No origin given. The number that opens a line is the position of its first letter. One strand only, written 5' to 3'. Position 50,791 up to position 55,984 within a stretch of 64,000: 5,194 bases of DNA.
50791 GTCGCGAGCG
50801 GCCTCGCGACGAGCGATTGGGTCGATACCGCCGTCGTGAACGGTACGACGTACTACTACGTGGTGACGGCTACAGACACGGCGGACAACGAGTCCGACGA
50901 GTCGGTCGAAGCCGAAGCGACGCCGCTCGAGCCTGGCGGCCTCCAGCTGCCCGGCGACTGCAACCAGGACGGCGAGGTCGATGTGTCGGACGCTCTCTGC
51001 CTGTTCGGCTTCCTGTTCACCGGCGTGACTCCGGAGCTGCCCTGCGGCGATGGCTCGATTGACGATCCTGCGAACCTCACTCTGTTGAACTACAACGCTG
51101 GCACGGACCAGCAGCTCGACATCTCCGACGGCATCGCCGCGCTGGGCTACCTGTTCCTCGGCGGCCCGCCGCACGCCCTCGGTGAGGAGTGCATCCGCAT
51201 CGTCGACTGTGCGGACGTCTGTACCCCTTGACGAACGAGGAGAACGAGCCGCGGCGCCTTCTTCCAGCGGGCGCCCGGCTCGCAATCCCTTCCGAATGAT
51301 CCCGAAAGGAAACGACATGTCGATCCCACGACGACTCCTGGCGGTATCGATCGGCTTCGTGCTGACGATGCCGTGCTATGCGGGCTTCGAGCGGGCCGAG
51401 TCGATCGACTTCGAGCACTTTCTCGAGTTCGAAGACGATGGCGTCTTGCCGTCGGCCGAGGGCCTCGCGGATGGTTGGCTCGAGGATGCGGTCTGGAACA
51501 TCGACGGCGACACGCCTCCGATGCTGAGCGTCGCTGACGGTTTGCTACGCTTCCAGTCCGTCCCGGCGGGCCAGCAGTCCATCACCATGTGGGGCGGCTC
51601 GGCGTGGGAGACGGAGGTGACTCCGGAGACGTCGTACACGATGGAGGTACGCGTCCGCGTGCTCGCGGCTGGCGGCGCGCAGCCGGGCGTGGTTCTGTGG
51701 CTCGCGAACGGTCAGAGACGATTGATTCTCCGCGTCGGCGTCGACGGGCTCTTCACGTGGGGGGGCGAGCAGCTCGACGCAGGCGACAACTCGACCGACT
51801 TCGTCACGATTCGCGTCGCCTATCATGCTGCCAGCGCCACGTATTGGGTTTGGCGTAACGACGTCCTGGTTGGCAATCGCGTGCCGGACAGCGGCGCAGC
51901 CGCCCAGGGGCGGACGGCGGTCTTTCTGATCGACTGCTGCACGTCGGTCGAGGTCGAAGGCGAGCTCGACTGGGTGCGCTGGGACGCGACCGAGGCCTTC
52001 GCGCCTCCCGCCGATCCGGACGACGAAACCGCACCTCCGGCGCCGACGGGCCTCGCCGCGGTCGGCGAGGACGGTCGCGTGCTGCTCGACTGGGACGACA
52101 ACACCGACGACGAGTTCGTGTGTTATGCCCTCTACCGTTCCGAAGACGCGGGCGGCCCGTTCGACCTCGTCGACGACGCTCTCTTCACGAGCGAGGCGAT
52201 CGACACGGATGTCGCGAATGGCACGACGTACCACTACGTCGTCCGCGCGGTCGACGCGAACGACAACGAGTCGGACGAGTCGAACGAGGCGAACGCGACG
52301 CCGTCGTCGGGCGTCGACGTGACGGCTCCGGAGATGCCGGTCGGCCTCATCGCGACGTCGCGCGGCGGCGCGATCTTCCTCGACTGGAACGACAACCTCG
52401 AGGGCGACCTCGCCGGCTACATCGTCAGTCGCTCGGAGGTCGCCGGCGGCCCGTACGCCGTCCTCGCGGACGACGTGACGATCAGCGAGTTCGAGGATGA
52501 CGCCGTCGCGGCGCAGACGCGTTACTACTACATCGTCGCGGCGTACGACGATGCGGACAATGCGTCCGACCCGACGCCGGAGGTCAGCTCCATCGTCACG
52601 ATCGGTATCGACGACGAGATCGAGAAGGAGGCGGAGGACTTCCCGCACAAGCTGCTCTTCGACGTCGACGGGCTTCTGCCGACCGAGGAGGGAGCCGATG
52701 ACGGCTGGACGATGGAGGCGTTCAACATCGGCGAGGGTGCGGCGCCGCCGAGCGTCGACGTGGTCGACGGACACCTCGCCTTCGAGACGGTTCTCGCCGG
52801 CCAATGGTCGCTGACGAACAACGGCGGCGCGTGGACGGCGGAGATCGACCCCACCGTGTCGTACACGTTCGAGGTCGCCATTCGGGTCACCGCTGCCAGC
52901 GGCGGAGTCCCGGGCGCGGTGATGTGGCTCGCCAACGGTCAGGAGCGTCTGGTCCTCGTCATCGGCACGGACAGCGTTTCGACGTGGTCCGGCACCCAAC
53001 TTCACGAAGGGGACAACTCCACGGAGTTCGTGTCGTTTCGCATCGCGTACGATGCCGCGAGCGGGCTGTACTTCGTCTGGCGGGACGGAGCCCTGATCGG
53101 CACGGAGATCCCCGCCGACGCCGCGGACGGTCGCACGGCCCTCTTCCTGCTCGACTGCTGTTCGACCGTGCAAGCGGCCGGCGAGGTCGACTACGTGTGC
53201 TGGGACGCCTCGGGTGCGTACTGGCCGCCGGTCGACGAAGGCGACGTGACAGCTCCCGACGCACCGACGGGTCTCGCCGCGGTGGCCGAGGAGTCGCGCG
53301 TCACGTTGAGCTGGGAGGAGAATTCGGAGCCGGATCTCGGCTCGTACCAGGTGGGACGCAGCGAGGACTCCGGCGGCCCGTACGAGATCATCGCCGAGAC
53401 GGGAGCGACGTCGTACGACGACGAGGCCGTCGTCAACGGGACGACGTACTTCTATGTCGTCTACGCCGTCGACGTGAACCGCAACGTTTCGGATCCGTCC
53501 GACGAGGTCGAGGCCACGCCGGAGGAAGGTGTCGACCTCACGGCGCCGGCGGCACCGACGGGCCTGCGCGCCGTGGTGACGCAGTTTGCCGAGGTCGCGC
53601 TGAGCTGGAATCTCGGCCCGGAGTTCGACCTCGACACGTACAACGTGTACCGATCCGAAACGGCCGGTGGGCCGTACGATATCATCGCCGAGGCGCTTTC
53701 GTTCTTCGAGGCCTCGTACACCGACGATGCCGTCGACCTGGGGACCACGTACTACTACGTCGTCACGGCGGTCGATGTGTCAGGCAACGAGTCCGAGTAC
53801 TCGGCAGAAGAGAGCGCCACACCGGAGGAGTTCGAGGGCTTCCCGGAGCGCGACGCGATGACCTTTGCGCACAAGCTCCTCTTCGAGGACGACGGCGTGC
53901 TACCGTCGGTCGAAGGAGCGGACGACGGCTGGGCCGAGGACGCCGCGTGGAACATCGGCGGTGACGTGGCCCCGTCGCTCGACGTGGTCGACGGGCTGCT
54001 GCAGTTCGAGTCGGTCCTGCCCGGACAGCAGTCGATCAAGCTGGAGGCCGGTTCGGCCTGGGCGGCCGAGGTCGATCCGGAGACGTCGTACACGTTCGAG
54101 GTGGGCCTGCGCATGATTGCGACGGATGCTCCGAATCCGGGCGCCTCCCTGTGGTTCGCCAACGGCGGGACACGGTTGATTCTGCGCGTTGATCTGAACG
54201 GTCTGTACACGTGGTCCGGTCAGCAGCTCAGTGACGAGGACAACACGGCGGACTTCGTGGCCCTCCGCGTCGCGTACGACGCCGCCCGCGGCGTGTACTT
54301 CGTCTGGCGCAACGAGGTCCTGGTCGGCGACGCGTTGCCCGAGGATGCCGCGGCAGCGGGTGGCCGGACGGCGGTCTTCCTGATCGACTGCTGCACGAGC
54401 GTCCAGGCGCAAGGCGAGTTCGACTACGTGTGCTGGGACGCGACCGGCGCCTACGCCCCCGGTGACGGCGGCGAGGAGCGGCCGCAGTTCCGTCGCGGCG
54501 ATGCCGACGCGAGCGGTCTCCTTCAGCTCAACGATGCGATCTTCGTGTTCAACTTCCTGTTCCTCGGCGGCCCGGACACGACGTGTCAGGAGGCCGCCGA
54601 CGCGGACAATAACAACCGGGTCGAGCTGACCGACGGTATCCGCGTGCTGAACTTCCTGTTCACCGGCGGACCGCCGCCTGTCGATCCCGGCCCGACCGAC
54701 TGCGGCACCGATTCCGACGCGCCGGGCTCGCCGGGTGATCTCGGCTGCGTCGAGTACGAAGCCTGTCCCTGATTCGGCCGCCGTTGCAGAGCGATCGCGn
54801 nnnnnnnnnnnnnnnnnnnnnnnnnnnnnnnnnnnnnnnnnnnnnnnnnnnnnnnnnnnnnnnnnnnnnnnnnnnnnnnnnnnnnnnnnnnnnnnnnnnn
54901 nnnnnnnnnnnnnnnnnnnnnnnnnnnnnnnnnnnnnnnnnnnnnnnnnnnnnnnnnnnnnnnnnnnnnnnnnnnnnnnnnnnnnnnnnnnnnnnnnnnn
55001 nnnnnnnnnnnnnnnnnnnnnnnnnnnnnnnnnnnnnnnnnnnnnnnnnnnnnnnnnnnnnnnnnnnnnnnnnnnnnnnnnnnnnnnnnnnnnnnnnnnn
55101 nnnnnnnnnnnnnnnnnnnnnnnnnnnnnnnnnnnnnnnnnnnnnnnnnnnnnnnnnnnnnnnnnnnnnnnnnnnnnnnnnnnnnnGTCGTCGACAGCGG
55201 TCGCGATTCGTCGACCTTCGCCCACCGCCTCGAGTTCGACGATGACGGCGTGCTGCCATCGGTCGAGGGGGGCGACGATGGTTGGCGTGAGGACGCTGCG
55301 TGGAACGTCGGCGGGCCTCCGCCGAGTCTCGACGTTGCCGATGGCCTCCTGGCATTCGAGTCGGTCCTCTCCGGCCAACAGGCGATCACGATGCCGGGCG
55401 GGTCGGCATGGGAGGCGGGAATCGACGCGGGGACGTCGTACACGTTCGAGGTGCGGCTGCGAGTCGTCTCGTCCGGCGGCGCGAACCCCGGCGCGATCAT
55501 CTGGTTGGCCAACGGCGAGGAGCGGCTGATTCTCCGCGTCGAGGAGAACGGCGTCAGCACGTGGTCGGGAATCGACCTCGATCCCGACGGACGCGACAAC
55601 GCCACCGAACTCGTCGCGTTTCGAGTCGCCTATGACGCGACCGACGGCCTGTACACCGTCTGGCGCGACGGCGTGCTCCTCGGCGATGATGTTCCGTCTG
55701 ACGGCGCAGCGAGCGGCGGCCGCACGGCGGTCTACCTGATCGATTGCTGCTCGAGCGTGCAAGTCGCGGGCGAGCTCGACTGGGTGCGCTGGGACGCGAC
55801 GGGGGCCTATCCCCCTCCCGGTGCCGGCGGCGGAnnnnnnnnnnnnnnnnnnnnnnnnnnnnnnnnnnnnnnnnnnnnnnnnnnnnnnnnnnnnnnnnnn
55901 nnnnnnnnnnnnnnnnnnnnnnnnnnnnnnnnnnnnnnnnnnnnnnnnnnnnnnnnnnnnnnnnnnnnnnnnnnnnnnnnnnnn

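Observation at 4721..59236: Five different secreted proteins share one C-terminal dockerin-like double EF-hand, Cys-rich tail, and no cohesin partner is visible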

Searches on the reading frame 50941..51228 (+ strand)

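Call 13: search_protein_families(library=pfam, proteins=[window:50941-51228:+], max_evalue=10)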
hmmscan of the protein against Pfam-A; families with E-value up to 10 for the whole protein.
window:50941-51228:+ (96 aa): 1 family
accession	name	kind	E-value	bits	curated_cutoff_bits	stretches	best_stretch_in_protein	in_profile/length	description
PF00404.24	Dockerin_1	-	0.0087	16.7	22.9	1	4-21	1-18/57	Dockerin type I domain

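Call 15: search_protein_families(library=ncbifam, proteins=[window:50941-51228:+], max_evalue=10)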
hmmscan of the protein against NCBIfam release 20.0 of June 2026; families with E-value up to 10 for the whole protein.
window:50941-51228:+ (96 aa): 0 families

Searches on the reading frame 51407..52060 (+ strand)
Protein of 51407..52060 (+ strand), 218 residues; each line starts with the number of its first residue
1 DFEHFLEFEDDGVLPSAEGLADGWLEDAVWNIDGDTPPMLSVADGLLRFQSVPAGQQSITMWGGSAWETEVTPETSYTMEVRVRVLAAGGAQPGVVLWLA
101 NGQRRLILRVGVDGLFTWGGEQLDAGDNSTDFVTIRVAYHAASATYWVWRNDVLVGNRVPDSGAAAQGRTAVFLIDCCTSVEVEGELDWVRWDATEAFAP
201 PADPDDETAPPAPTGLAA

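Call 75: search_protein_families(library=pfam, proteins=[window:51407-52060:+], max_evalue=10)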
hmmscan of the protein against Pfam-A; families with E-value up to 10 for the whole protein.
window:51407-52060:+ (218 aa): 1 family
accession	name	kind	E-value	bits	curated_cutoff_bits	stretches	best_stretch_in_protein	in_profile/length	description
PF16967.11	TcfC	-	0.32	11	29.4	1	45-84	22-53/68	E-set like domain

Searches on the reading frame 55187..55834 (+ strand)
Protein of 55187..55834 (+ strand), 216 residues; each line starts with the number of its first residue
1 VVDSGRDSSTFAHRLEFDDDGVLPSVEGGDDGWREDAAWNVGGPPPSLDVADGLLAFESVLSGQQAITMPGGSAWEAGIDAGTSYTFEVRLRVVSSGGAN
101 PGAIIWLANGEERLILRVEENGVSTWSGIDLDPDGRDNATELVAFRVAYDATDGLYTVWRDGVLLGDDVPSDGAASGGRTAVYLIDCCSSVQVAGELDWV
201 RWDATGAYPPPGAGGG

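Call 75: search_protein_families(library=pfam, proteins=[window:55187-55834:+], max_evalue=10)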
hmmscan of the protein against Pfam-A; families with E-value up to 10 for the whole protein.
window:55187-55834:+ (216 aa): 0 families

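Call 76: search_solved_structures(query=window:55187-55834:+, max_evalue=10)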
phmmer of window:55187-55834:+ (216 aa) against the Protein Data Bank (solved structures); distinct sequences matched with E-value up to 10: 4.
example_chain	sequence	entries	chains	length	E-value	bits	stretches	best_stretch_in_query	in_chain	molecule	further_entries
5zks_A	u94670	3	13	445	0.18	14.8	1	97-190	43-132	DFA-IIIase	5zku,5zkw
5zky_A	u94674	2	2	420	0.24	14.4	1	97-190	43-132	DFA-IIIase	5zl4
5zl5_A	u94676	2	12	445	0.3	14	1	97-190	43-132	DFA-IIIase C387A mutant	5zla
8g9k_A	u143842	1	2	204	1.4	11.9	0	63-123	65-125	THR2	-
